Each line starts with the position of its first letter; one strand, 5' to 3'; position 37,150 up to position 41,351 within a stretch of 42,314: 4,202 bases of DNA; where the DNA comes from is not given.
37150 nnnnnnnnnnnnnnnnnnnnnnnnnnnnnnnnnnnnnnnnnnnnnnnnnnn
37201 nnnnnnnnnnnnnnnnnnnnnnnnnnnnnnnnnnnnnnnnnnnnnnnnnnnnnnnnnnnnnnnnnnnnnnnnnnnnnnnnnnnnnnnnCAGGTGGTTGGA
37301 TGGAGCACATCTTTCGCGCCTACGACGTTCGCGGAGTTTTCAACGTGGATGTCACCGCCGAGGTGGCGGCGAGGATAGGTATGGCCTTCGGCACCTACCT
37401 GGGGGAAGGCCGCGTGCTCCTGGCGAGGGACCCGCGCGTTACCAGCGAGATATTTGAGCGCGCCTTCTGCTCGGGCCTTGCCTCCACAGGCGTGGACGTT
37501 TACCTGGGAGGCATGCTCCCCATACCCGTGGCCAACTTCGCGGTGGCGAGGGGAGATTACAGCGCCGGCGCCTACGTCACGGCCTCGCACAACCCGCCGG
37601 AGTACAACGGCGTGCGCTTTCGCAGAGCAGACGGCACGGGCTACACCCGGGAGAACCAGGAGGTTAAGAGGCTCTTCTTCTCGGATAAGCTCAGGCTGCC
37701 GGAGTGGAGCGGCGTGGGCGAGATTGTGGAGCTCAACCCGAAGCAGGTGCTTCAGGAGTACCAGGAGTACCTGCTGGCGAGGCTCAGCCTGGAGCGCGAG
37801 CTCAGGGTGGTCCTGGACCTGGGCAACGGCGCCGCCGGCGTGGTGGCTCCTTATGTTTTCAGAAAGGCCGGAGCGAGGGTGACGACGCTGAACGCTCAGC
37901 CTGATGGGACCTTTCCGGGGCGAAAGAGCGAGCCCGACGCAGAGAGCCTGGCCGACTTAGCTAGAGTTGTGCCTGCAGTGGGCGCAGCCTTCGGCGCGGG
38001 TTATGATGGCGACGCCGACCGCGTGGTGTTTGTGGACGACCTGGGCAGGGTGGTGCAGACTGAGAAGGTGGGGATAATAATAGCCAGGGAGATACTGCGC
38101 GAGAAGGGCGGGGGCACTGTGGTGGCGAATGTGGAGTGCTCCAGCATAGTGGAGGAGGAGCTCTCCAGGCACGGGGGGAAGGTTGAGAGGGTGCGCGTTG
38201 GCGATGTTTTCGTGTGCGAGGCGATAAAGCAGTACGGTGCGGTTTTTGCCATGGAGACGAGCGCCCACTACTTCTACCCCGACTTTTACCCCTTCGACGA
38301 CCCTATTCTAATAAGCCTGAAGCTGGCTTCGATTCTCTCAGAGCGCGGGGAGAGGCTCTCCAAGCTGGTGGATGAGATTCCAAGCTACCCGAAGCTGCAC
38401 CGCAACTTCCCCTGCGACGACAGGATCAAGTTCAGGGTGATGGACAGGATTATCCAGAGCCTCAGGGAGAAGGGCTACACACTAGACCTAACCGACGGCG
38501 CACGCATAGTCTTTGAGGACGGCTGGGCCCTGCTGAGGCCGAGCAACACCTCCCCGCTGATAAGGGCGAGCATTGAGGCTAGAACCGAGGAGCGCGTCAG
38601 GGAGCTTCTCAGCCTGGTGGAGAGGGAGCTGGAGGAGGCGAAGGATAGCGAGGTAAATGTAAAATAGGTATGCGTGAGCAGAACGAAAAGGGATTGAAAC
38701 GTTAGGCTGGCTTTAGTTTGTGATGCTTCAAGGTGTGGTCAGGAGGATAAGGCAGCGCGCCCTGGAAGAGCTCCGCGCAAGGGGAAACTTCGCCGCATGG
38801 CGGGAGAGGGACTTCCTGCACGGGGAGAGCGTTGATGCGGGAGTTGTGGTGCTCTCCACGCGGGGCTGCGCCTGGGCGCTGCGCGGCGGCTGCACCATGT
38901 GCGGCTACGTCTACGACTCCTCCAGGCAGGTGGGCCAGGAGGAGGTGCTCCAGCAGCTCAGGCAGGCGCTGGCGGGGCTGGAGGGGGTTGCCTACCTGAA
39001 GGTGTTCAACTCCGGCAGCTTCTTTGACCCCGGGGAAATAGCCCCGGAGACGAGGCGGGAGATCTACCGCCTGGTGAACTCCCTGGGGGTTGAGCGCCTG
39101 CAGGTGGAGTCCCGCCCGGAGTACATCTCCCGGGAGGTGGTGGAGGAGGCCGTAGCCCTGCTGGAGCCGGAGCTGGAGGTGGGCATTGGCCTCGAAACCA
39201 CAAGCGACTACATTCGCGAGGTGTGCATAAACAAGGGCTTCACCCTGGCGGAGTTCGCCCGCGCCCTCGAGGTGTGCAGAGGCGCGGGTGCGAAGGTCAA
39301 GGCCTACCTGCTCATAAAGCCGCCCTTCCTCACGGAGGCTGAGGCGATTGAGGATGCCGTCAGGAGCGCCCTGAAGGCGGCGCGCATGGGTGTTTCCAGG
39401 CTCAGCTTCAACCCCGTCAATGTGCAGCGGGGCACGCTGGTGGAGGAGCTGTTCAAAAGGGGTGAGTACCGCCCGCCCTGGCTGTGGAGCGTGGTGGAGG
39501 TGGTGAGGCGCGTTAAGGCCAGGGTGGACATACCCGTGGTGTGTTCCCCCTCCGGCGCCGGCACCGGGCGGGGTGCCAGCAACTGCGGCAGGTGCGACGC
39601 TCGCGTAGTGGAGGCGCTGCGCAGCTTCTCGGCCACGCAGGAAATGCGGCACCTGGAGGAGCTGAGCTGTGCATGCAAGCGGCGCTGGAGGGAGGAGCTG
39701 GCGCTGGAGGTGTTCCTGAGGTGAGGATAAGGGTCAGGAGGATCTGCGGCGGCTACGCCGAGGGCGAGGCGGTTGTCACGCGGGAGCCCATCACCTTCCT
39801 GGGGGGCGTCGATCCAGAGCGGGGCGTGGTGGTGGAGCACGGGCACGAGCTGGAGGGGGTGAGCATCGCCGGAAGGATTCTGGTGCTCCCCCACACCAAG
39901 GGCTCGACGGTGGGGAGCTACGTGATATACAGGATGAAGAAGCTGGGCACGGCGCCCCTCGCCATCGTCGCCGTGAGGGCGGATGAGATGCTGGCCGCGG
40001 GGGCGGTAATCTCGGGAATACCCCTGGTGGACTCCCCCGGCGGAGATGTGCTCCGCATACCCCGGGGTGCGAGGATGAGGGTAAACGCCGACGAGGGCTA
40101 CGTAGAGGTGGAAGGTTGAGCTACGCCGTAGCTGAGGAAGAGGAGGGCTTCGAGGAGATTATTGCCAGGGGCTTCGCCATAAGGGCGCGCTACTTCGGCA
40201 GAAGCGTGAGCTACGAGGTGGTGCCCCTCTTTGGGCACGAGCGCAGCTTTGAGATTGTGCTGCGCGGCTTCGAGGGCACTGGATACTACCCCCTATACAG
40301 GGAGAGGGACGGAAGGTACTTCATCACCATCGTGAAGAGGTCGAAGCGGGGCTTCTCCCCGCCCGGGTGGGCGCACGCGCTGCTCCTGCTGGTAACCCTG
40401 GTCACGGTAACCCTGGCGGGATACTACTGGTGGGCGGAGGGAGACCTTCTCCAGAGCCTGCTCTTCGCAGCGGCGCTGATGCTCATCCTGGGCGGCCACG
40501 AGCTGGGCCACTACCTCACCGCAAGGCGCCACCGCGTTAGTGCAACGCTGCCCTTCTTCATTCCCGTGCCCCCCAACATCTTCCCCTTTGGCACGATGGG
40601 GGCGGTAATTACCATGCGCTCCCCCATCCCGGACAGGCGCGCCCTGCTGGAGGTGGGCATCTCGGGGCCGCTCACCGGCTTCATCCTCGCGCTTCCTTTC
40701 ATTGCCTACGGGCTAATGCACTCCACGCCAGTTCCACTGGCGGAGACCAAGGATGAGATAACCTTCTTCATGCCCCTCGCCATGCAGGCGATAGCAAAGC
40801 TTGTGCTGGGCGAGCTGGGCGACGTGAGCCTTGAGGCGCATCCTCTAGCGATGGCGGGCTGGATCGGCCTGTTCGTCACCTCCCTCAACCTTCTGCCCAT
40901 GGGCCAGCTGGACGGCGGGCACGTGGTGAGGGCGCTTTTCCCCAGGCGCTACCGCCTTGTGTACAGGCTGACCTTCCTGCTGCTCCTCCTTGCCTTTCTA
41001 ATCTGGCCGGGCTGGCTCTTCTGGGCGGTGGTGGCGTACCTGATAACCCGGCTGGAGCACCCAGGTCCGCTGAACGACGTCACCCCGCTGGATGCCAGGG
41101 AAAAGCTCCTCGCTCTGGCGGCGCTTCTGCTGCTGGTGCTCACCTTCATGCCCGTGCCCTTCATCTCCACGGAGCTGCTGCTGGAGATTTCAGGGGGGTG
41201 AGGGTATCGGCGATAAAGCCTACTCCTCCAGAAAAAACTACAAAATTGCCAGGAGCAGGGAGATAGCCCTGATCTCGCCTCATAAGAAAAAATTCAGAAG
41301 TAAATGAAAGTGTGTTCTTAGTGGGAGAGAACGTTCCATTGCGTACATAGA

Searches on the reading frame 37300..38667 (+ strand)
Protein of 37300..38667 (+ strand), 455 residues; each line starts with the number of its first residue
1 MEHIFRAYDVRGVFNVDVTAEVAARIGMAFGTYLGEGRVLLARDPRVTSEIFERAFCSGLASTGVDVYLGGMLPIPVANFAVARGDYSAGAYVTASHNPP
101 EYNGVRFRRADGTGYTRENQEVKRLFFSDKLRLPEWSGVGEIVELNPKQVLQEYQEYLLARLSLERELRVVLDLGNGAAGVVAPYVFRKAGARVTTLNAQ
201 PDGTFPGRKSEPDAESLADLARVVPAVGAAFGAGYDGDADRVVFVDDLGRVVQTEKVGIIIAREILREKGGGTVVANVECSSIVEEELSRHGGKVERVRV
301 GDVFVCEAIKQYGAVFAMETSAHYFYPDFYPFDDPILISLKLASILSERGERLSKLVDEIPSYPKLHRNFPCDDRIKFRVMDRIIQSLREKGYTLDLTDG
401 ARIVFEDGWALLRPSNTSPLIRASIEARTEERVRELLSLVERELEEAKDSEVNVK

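Call 28: search_protein_families(library=pfam, proteins=[window:37300-38667:+], max_evalue=0.001)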
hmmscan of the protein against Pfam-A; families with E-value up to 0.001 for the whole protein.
window:37300-38667:+ (455 aa): 4 families
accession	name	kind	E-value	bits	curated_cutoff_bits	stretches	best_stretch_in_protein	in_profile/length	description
PF02878.22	PGM_PMM_I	-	3.4e-34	117.9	22.5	1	4-128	3-133/138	Phosphoglucomutase/phosphomannomutase, alpha/beta/alpha domain I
PF02880.22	PGM_PMM_III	-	1.9e-23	83.2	20.7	1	255-361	3-113/115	Phosphoglucomutase/phosphomannomutase, alpha/beta/alpha domain III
PF02879.22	PGM_PMM_II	-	3.9e-21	75.9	29.3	1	153-248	2-102/103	Phosphoglucomutase/phosphomannomutase, alpha/beta/alpha domain II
PF00408.26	PGM_PMM_IV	-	1.9e-11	44.3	23.1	1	376-437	10-62/68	Phosphoglucomutase/phosphomannomutase, C-terminal domain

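Call 33: find_homologous_proteins(query=window:37300-38667:+, max_evalue=1e-40)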
Query window:37300-38667:+ (455 aa): 5691 proteins with E <= 1e-40 among 8000 candidates; the best 120 are listed.
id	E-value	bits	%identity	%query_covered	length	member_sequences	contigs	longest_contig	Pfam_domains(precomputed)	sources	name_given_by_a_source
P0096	0.0e+0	1009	100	100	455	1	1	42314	PF02878.23,PF00408.27,PF02879.23,PF02880.23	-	-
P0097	3.5e-272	921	91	99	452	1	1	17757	PF02878.23,PF00408.27,PF02879.23,PF02880.23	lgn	-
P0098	2.4e-260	882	86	99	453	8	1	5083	PF02878.23,PF00408.27,PF02879.23,PF02880.23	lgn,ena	-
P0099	7.9e-257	870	85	97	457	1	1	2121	PF02878.23,PF00408.27,PF02879.23,PF02880.23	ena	-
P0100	1.7e-255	866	85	99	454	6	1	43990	PF02878.23,PF00408.27,PF02879.23,PF02880.23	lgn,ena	-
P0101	1.9e-254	862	85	95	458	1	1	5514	PF02878.23,PF00408.27,PF02879.23,PF02880.23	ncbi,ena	-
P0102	2.2e-253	859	84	98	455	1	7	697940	PF02878.23,PF00408.27,PF02879.23,PF02880.23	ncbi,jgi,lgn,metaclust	jgi:phosphomannomutase/phosphoglucomutase|metaclust:\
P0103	2.0e-249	846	83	98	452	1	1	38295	PF02878.23,PF00408.27,PF02879.23,PF02880.23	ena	-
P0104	4.2e-224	762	75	98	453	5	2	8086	PF02878.23,PF00408.27,PF02879.23,PF02880.23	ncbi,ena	-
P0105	4.2e-222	756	75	98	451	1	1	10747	PF02878.23,PF00408.27,PF02879.23,PF02880.23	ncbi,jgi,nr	ncbi:MAG: phosphoglucomutase [Euryarchaeota archaeon]|nr:phosphoglucomutase [Euryarchaeota archaeon]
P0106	8.5e-202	689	65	98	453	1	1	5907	PF02878.23,PF00408.27,PF02879.23,PF02880.23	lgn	-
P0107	1.2e-199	682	65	98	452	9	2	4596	PF02878.23,PF00408.27,PF02879.23,PF02880.23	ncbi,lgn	-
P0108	5.3e-194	663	65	98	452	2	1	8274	PF02878.23,PF00408.27,PF02879.23,PF02880.23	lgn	-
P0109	1.4e-192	659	63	98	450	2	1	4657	PF02878.23,PF00408.27,PF02879.23,PF02880.23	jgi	jgi:phosphomannomutase/phosphoglucomutase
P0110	4.0e-192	657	62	98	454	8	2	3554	PF02878.23,PF00408.27,PF02879.23,PF02880.23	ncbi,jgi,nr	ncbi:MAG: phosphoglucosamine mutase [Candidatus Hydrothermarchaeota archaeon]|nr:MAG: phosphoglucosa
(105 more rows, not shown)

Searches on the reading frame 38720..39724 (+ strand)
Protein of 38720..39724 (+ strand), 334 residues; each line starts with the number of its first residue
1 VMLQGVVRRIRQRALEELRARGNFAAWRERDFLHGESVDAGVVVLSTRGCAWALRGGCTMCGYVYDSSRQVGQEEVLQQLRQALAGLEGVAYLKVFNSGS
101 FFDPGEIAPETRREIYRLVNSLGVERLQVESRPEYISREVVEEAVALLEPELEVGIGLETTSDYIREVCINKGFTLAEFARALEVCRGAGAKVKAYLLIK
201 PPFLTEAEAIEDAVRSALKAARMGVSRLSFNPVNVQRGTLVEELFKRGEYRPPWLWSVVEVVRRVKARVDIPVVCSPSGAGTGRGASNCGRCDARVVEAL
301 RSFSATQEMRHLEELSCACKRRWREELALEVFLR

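Call 28: search_protein_families(library=pfam, proteins=[window:38720-39724:+], max_evalue=0.001)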
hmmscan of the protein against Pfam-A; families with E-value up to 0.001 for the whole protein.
window:38720-39724:+ (334 aa): 1 family
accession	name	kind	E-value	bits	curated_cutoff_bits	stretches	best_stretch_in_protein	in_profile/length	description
PF04055.27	Radical_SAM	-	2.7e-07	31.4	29.5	1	46-209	3-159/166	Radical SAM superfamily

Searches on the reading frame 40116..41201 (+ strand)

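Call 28: search_protein_families(library=pfam, proteins=[window:40116-41201:+], max_evalue=0.001)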
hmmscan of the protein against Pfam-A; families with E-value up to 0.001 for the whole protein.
window:40116-41201:+ (361 aa): 2 families
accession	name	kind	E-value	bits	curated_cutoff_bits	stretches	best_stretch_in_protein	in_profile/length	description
PF02163.28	Peptidase_M50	-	4.4e-24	85.5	27.2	1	117-278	2-197/221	Peptidase family M50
PF03595.22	SLAC1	-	0.00063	19.4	27.9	1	96-309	98-270/331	Voltage-dependent anion channel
